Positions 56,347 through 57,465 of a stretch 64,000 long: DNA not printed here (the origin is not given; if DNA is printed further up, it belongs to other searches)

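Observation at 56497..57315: DnaQ-type 3'-5' exonuclease fused to a WYL domain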

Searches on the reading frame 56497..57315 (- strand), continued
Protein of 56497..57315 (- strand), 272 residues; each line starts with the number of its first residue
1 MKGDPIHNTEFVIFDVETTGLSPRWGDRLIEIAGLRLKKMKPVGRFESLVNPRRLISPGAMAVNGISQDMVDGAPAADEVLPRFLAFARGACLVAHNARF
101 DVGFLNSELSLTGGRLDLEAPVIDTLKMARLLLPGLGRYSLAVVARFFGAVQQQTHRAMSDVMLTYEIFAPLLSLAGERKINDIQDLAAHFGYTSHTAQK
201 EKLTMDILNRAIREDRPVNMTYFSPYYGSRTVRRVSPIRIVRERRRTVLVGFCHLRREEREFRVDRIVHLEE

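Call 28: search_protein_families(library=pfam, proteins=[L022:4609-6087:+, L022:6128-6448:+, L022:6469-7005:+, L022:7047-7976:+, L022:7983-8603:+, L022:8604-9878:+, L022:9815-10627:+, L022:10706-11845:+, L022:11847-12617:+, L025:7779-8810:+], max_evalue=0.001)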
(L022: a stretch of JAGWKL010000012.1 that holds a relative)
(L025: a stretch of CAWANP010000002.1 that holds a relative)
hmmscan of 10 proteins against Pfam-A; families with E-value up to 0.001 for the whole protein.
L022:4609-6087:+ (492 aa): 0 families

L022:6128-6448:+ (106 aa): 1 family
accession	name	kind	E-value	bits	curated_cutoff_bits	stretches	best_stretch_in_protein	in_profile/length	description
PF01588.26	tRNA_bind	-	1.2e-28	99.4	27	1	12-103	1-95/96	Putative tRNA binding domain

L022:6469-7005:+ (178 aa): 1 family
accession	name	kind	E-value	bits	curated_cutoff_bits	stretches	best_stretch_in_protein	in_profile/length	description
PF03692.20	CxxCxxCC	-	2.8e-08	34.8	23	1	15-96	2-72/85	Putative zinc- or iron-chelating domain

L022:7047-7976:+ (309 aa): 1 family
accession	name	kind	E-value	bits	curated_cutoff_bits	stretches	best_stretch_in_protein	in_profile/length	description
PF09924.15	LPG_synthase_C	-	9.8e-19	67.9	27.5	1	34-305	9-297/298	Phosphatidylglycerol lysyltransferase, C-terminal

L022:7983-8603:+ (206 aa): 2 families
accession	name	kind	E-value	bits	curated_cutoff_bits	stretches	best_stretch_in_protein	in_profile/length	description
PF00929.31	RNase_T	-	4.8e-35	122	24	1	9-166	1-164/164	Exonuclease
PF01612.26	DNA_pol_A_exo1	-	0.00013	22.3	23.6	0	9-153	23-136/173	3'-5' exonuclease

L022:8604-9878:+ (424 aa): 2 families
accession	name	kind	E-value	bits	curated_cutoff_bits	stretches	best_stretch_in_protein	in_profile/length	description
PF00425.24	Chorismate_bind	-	1.4e-88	297.2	27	1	153-411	2-257/257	chorismate binding enzyme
PF04715.19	Anth_synt_I_N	-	9.7e-12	45.8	23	1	19-111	8-139/140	Anthranilate synthase component I, N terminal region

L022:9815-10627:+ (270 aa): 1 family
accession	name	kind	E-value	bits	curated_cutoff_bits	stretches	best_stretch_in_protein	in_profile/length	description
PF01063.24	Aminotran_4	-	1.3e-50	172.7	28.5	1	50-256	1-220/223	Amino-transferase class IV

L022:10706-11845:+ (379 aa): 4 families
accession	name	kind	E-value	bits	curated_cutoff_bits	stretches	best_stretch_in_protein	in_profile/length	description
PF01053.26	Cys_Met_Meta_PP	-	3.5e-151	503.5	27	1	5-378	2-381/381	Cys/Met metabolism PLP-dependent enzyme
PF00155.27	Aminotran_1_2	-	2.9e-05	23.9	19.7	1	70-181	70-196/361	Aminotransferase class I and II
PF00266.25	Aminotran_5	-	3.3e-05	23.5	21.5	1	75-218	76-220/371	Aminotransferase class-V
PF06838.17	Met_gamma_lyase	-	0.00024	20.2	24.2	1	40-230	48-257/405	Methionine gamma-lyase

L022:11847-12617:+ (256 aa): 10 families
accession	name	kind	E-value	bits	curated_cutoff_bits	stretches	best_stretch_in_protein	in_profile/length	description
PF05036.18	SPOR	-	1.2e-13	51.6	21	1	182-251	3-71/76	SPOR domain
PF13174.12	TPR_6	-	8.2e-10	39.1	26.3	1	62-92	1-31/33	Tetratricopeptide repeat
PF14559.12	TPR_19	-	7.7e-08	33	25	0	110-175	3-65/68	Tetratricopeptide repeat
PF13428.12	TPR_14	-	7.9e-08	32.7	23.5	0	62-94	2-34/44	Tetratricopeptide repeat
PF07719.23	TPR_2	-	2.5e-07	30.7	27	0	62-87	2-27/34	Tetratricopeptide repeat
PF14853.12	Fis1_TPR_C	-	3.5e-07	30.7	25.3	0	62-93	2-33/53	Fis1 C-terminal tetratricopeptide repeat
PF13525.12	YfiO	-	5.7e-05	23.4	25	0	60-139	4-83/203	Outer membrane lipoprotein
PF13432.12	TPR_16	-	0.00015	22.6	32.7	0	42-93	16-63/65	Tetratricopeptide repeat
PF13424.12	TPR_12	-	0.00042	20.9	30.1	0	38-91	17-75/77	Tetratricopeptide repeat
PF10602.15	RPN7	-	0.00098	19.3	29.6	0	46-88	98-140/174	26S proteasome subunit RPN7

L025:7779-8810:+ (343 aa): 3 families
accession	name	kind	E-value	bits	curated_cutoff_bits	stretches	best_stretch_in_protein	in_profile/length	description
PF00929.31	RNase_T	-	9.3e-32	111.3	24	1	83-237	2-164/164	Exonuclease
PF13280.12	WYL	-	1.5e-17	63.7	21.8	1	277-338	5-67/70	WYL domain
PF13482.12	RNase_H_2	-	0.00065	20.1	22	0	83-219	2-116/165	RNase_H superfamily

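Call 30: predict_structure(alignment_id=A1)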
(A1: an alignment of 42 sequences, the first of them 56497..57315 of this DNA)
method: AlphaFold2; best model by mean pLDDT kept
length: 272 residues; sequences in the alignment: 42
mean_pLDDT: 92.9   pTM: 0.81
mean pLDDT of the five models: 92.9, 92.7, 92.5, 91.9, 91.8
residues with pLDDT >= 90: 219; 70-90: 46; 50-70: 5; < 50: 2
segments of 3 or more residues with pLDDT < 50: none
pLDDT, mean of each block of 10 residues (from residue 1): 74 98 95 98 98 96 96 97 96 97 96 85 96 92 95 87 97 94 90 79 94 97 83 97 94 97 92 86
secondary structure, 60 per line:
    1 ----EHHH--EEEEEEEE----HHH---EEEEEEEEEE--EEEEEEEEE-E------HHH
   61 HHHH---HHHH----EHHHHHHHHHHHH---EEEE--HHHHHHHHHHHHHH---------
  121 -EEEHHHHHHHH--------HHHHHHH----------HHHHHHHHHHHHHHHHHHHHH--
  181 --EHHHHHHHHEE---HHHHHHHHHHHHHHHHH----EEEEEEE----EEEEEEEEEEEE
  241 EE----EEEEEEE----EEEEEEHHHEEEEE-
elements in order: E11-18 E29-38 E41-49 H58-64 H68-71 H77-88 E92-95 H98-111 E122-124 H125-132 H141-147 H158-178 H184-191 H197-213 E218-224 E229-242 E247-253 E258-263 E267-271

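Call 34: find_encoding_contigs(protein=P0084, flank=8000, max_places=2)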
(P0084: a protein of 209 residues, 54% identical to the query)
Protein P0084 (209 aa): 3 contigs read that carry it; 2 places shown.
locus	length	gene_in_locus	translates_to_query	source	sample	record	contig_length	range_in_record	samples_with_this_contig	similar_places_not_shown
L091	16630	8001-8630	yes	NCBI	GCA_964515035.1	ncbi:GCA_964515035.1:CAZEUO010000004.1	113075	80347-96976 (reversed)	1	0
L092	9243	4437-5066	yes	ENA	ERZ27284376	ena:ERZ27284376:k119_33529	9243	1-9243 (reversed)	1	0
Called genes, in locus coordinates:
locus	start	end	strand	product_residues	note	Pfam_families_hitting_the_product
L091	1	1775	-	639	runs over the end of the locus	-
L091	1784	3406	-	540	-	-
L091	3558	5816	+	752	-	PF09586:YfhO (weak)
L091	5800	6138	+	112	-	PF13431:TPR_17 (faint), PF13432:TPR_16 (weak), PF00515:TPR_1, PF07719:TPR_2, PF13181:TPR_8 (weak)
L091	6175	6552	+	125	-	PF01588:tRNA_bind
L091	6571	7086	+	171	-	PF03692:CxxCxxCC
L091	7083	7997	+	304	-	PF09924:LPG_synthase_C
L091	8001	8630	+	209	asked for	PF00929:RNase_T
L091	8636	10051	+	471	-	PF04715:, PF00425:Chorismate_bind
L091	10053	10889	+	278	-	PF01063:Aminotran_4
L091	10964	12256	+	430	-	PF13424:TPR_12 (weak), PF13414:TPR_11 (weak), PF13432:TPR_16, PF14559:TPR_19, PF00515:TPR_1, PF07719:TPR_2, PF13181:TPR_8, PF13414:TPR_11 (weak), +4 more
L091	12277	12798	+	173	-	PF13404:HTH_AsnC-type (weak), PF13412:HTH_24, PF01037:AsnC_trans_reg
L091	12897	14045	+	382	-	PF00155:Aminotran_1_2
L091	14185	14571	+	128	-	PF13181:TPR_8 (faint)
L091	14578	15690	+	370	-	PF16491:Peptidase_M48_N, PF01435:Peptidase_M48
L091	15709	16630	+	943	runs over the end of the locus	PF01433:Peptidase_M1, PF01103:Omp85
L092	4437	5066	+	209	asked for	PF00929:RNase_T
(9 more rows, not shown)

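Call 35: find_encoding_contigs(protein=P0101, flank=8000, max_places=2)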
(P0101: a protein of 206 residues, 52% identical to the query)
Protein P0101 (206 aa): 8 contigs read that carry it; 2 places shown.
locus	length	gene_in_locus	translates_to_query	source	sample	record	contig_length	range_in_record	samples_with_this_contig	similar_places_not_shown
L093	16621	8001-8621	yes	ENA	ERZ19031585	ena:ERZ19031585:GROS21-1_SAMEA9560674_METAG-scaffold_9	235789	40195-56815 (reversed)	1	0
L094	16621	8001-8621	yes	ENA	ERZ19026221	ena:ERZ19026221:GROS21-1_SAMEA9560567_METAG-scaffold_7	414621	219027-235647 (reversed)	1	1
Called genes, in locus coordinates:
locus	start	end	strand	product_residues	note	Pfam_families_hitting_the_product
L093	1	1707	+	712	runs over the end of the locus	-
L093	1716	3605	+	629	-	-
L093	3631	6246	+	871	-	PF09586:YfhO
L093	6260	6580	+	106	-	PF01588:tRNA_bind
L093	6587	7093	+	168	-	PF03692:CxxCxxCC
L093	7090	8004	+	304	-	PF09924:LPG_synthase_C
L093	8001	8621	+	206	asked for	PF00929:RNase_T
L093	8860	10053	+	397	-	PF04715: (faint), PF00425:Chorismate_bind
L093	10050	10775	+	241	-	PF01063:Aminotran_4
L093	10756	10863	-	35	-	-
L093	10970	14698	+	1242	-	-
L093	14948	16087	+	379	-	PF01053:Cys_Met_Meta_PP, PF06838:Met_gamma_lyase (faint)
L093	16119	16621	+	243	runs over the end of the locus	PF07719:TPR_2 (faint), PF13428:TPR_14 (faint), PF14853:Fis1_TPR_C (faint), PF13525:YfiO (weak), PF13174:TPR_6 (weak), PF13432:TPR_16 (weak), PF14559:TPR_19 (weak), PF05036:SPOR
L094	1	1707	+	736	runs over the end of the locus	-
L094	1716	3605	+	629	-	-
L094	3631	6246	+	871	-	PF09586:YfhO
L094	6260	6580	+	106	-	PF01588:tRNA_bind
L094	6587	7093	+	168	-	PF03692:CxxCxxCC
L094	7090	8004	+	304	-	PF09924:LPG_synthase_C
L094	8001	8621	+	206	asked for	PF00929:RNase_T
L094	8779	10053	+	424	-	PF04715: (faint), PF00425:Chorismate_bind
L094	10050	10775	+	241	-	PF01063:Aminotran_4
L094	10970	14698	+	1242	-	-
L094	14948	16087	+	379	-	PF01053:Cys_Met_Meta_PP, PF06838:Met_gamma_lyase (faint)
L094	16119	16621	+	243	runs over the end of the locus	PF07719:TPR_2 (faint), PF13428:TPR_14 (faint), PF14853:Fis1_TPR_C (faint), PF13525:YfiO (weak), PF13174:TPR_6 (weak), PF13432:TPR_16 (weak), PF14559:TPR_19 (weak), PF05036:SPOR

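Call 36: fold_search(model_id=the predicted structure, library=pdb)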
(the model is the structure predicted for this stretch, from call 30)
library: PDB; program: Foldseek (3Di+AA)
matches with E <= 10: 830; with E <= 0.001: 158
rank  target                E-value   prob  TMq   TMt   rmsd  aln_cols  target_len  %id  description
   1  9qrn_A                8.7e-15  1.00  0.65  0.16   3.9       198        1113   32  DNA polymerase without DNA or inhibitor (released 2025-09-24)
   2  9qpc_A                9.2e-15  1.00  0.65  0.15   3.9       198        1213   32  DNA polymerase with inhibitor (released 2025-09-24)
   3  8h2f                  1.4e-12  1.00  0.58  0.90   2.0       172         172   26  Crystal structure of DnaQ domain in complex witn TMP of Streptococcus thermophilus strain DGCC 7710 (released 2023-09-13)
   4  2gui                  2.0e-12  1.00  0.56  0.85   2.2       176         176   31  Structure and Function of Cyclized Versions of the Proofreading Exonuclease Subunit of E. coli DNA Polymerase III (released 2007-03-13)
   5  8h18                  2.7e-12  1.00  0.58  0.90   2.0       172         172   26  Crystal structure of DnaQ domain of Streptococcus thermophilus strain DGCC 7710 (released 2023-09-13)
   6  2ido_A                2.7e-12  1.00  0.56  0.86   2.2       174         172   30  Structure of the E. coli Pol III epsilon-Hot proofreading complex (released 2006-11-14)
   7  4fzx_C                3.0e-12  1.00  0.50  0.80   3.0       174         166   29  Exonuclease X in complex with 3' overhanging duplex DNA (released 2013-07-03)
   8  8zef_A                3.2e-12  1.00  0.59  0.19  18.1       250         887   18  Crystal structure of Staphylococcus aureus DinG protein in complex with ssDNA and Ca2+ (released 2025-05-21)
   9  2ido_C                4.1e-12  1.00  0.55  0.84   2.5       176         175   31  Structure of the E. coli Pol III epsilon-Hot proofreading complex (released 2006-11-14)
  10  2p1j_B                1.3e-11  1.00  0.48  0.75  11.7       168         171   37  Crystal structure of a polC-type DNA polymerase III exonuclease domain from Thermotoga maritima (released 2007-03-20)
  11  2p1j_A                1.7e-11  1.00  0.50  0.81   9.6       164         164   38  Crystal structure of a polC-type DNA polymerase III exonuclease domain from Thermotoga maritima (released 2007-03-20)
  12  9ii8_A                2.3e-11  1.00  0.57  0.18   6.1       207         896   20  Crystal structure of Staphylococcus aureus DinG protein in complex with ssDNA (released 2025-06-25)
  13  1j53                  3.8e-11  1.00  0.55  0.84   2.7       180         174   30  Structure of the N-terminal Exonuclease Domain of the Epsilon Subunit of E.coli DNA Polymerase III at pH 8.5 (released 2002-10-16)
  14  4fzy_A                5.1e-11  1.00  0.54  0.86   2.9       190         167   28  Exonuclease X in complex with 12bp blunt-ended dsDNA (released 2013-07-03)
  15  5fkv_D                4.5e-10  1.00  0.54  0.66   2.4       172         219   30  cryo-EM structure of the E. coli replicative DNA polymerase complex bound to DNA (DNA polymerase III alpha, beta, epsi (released 2015-11-25)
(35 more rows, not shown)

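Call 68: search_protein_families(library=phrogs, proteins=[window:56497-57315:-], max_evalue=0.001)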
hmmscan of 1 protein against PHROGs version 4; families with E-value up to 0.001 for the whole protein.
window:56497-57315:- (272 aa): 5 families
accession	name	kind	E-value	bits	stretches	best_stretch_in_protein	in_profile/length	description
phrog_192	-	DNA, RNA and nucleotide metabolism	4.9e-46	158.8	1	5-199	102-288/397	DNA polymerase exonuclease subunit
phrog_14632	-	DNA, RNA and nucleotide metabolism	2.4e-35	123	1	10-231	83-291/380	DNA polymerase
phrog_17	-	DNA, RNA and nucleotide metabolism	2.9e-09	36.4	1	7-173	668-825/1445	DNA polymerase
phrog_403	-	DNA, RNA and nucleotide metabolism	3.4e-06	27.2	1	93-156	144-207/321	DNA polymerase exonuclease subunit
phrog_6785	-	unknown function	0.00011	22.1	1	196-270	18-87/396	-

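Call 69: fold_search(model_id=the predicted structure, library=viral)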
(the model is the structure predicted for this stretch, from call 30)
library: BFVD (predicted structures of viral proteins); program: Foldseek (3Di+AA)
matches with E <= 10: 1081; with E <= 0.001: 86
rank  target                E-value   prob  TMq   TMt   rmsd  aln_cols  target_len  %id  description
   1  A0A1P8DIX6            3.4e-13  1.00  0.61  0.82   3.5       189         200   32  (no name in the UniProt tables at hand)
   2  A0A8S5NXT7            3.8e-12  1.00  0.53  0.48   5.5       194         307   29  DNA polymerase III subunit alpha [Siphoviridae sp. ct6bb17]
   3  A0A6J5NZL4            1.1e-11  1.00  0.55  0.82   2.3       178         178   29  DnaQ DNA polymerase III, epsilon subunit and related 3'-5' exonucleases [uncultured Caudovirales phage]
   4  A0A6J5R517            2.7e-11  1.00  0.52  0.55   5.0       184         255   23  DnaQ DNA polymerase III, epsilon subunit and related 3'-5' exonucleases [uncultured Caudovirales phage]
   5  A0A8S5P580            7.5e-11  1.00  0.55  0.34   2.5       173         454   23  DNA polymerase III subunit alpha [Siphoviridae sp. ct3yx7]
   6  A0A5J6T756            2.1e-10  1.00  0.57  0.67   8.2       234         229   20  (no name in the UniProt tables at hand)
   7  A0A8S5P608            3.9e-10  1.00  0.56  0.78   2.7       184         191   22  DNA polymerase III subunit alpha [Siphoviridae sp. ctsUY14]
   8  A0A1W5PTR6            5.3e-10  1.00  0.53  0.50   6.1       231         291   20  (no name in the UniProt tables at hand)
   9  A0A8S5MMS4            5.6e-10  1.00  0.57  0.69   4.5       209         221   20  DEDDh [Siphoviridae sp. ctxc31]
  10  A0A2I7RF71            5.9e-10  1.00  0.55  0.60  10.1       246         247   18  (no name in the UniProt tables at hand)
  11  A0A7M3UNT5            1.7e-09  1.00  0.56  0.79   2.4       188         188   20  Exonuclease domain-containing protein [Pyramimonas orientalis virus]
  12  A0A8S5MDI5            2.2e-09  1.00  0.56  0.76   2.6       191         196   20  DEDDh [Siphoviridae sp. ctYh54]
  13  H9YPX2                2.3e-09  1.00  0.40  0.24  13.7       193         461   27  (no name in the UniProt tables at hand)
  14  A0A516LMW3            2.9e-09  1.00  0.53  0.34   5.5       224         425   21  (no name in the UniProt tables at hand)
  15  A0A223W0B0            2.9e-09  1.00  0.50  0.52   8.5       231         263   21  Polymerase epsilon subunit [Agrobacterium phage Atu_ph07]
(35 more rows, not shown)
